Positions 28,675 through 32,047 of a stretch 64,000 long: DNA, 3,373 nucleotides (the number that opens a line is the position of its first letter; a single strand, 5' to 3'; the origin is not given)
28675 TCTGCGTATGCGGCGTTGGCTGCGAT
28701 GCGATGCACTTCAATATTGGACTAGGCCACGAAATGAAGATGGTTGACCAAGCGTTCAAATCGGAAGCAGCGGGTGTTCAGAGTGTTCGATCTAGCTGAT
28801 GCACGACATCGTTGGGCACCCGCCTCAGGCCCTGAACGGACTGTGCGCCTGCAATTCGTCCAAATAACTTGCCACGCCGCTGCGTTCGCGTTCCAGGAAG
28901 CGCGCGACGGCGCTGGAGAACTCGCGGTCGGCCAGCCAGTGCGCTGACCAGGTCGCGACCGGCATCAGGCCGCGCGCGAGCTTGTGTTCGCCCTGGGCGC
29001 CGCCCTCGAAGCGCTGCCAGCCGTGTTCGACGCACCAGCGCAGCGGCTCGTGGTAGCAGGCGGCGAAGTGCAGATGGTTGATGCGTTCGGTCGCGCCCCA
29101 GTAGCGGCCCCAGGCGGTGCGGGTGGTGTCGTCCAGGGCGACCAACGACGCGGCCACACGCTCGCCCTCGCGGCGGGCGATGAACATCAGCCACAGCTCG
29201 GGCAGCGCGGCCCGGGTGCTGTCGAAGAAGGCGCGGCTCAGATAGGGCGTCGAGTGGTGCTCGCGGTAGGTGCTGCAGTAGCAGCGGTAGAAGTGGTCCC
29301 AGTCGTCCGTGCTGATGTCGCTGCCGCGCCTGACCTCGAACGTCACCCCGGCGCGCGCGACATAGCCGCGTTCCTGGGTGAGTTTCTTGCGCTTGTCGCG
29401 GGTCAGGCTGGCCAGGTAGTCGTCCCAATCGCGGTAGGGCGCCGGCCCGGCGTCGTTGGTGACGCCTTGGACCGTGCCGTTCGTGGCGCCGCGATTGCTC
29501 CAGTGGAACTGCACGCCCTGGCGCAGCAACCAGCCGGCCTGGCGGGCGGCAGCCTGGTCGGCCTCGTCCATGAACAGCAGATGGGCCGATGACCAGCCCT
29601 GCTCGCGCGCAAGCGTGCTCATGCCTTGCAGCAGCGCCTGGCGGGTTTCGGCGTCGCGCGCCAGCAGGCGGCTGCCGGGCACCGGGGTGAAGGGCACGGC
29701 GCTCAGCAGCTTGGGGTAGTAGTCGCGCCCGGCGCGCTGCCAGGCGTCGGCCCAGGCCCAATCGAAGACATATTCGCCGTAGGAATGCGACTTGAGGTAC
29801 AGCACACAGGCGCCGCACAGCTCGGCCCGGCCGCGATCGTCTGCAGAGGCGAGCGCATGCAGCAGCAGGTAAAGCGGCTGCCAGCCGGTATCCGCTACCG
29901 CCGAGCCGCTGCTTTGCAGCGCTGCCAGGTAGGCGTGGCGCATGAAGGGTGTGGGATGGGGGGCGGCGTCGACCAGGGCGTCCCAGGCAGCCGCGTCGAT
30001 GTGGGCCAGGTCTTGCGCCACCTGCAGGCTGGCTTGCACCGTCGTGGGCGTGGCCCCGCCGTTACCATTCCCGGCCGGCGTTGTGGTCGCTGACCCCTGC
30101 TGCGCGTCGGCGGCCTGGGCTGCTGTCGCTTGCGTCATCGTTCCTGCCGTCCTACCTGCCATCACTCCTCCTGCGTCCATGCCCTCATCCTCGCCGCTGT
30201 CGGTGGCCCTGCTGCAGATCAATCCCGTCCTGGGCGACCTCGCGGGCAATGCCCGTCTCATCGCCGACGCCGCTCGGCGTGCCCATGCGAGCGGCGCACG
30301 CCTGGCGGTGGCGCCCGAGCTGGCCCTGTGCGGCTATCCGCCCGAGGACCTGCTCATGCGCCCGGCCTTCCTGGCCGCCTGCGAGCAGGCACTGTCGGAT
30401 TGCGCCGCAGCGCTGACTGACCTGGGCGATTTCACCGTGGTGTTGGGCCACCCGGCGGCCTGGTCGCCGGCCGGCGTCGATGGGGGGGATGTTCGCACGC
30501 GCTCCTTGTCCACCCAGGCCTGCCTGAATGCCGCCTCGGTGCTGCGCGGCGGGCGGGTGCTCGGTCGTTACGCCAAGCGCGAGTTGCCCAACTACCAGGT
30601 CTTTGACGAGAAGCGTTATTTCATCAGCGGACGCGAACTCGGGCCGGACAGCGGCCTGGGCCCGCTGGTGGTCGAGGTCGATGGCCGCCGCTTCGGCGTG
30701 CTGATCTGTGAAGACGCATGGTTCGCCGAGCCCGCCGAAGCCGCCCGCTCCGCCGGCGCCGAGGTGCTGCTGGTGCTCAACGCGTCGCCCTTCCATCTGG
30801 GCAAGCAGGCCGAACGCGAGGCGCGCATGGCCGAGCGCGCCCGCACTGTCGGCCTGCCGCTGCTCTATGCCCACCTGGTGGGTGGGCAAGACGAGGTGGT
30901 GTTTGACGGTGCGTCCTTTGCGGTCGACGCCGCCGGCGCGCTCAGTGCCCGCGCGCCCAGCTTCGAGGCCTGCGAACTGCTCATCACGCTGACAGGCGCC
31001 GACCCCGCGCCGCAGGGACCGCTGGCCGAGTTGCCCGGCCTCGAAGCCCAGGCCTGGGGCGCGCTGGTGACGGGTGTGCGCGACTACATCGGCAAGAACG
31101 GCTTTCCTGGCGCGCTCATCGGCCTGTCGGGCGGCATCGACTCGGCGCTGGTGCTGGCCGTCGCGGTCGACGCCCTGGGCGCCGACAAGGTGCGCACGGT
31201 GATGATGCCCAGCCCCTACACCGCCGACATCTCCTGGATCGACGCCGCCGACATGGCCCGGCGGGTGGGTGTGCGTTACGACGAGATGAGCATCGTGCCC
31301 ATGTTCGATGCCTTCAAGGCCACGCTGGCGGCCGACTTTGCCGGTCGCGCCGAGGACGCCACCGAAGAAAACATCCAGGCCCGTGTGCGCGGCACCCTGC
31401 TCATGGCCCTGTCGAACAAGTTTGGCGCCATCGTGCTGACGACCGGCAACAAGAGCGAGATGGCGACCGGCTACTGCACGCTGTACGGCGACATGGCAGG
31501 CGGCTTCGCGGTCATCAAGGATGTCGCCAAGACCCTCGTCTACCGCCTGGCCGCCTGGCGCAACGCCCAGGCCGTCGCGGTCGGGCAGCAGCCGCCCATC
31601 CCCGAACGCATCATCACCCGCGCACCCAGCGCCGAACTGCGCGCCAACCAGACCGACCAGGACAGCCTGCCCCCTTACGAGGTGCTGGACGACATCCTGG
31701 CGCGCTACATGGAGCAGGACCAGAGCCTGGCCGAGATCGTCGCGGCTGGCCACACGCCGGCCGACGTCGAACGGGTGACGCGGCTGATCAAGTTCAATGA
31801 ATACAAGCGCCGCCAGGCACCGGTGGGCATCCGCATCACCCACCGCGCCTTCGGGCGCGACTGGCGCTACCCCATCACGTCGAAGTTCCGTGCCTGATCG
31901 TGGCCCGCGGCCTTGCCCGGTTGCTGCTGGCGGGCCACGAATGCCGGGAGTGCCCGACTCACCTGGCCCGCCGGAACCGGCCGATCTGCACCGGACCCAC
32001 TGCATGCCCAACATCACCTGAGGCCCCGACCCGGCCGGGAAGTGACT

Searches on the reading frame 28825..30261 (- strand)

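Call 31: search_protein_families(library=pfam, proteins=[window:28825-30261:-], max_evalue=0.001)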
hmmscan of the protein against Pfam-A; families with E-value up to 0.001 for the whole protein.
window:28825-30261:- (478 aa): 2 families
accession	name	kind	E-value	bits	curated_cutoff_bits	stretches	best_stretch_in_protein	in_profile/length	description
PF04339.18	FemAB_like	-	7.1e-130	433.9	27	1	85-477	2-368/369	Peptidogalycan biosysnthesis/recognition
PF13480.13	Acetyltransf_6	-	3.1e-05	24.6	22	1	289-422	2-136/143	Acetyltransferase (GNAT) domain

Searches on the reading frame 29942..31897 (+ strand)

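Call 31: search_protein_families(library=pfam, proteins=[window:29942-31897:+], max_evalue=0.001)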
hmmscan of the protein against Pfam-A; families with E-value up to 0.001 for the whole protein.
window:29942-31897:+ (651 aa): 2 families
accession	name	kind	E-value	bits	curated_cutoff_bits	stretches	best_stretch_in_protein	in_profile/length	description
PF02540.23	NAD_synthase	-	2.7e-68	230.2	21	1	374-626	4-242/242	NAD synthase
PF00795.27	CN_hydrolase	-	6e-23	81.9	23.2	1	88-342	2-238/256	Carbon-nitrogen hydrolase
